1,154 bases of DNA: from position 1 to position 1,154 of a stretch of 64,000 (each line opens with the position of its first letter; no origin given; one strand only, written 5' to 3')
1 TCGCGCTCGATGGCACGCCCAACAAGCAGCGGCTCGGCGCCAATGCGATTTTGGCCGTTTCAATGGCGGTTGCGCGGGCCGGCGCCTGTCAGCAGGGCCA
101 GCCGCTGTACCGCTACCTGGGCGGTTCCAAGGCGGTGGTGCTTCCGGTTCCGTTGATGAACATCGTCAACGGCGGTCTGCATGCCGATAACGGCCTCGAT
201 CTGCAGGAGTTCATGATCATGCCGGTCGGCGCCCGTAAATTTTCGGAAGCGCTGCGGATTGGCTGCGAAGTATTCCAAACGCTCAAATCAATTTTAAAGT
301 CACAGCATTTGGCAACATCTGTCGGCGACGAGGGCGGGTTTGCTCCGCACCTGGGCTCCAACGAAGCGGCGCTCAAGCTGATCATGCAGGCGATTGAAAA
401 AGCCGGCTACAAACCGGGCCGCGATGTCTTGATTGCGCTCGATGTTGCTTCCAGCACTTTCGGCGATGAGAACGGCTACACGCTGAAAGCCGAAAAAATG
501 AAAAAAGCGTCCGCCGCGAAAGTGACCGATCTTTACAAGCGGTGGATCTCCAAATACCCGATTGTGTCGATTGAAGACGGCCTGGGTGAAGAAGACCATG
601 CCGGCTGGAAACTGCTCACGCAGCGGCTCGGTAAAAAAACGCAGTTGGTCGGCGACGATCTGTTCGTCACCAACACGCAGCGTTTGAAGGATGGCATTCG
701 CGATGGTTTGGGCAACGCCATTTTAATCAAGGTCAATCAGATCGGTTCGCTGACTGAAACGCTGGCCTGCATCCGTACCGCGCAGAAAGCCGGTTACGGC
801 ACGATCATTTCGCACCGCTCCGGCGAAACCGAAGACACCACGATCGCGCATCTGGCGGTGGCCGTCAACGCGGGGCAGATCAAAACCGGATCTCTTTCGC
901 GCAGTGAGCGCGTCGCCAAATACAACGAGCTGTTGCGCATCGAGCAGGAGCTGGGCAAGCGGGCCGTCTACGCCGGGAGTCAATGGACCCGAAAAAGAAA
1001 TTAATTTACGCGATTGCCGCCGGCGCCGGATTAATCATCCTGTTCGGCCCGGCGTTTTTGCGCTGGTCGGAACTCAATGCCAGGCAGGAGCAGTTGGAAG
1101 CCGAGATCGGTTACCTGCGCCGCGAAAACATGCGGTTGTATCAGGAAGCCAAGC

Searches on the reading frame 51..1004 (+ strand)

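Call 7: search_protein_families(library=pfam, proteins=[window:51-1004:+], max_evalue=0.001)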
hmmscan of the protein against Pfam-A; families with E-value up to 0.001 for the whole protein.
window:51-1004:+ (317 aa): 2 families
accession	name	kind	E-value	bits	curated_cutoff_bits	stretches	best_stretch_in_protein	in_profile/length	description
PF00113.28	Enolase_C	-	4.6e-129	430.4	21.5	1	29-314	2-294/296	Enolase, C-terminal TIM barrel domain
PF13378.12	MR_MLE_C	-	3.7e-05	24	29.4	1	154-278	56-177/219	Enolase C-terminal domain-like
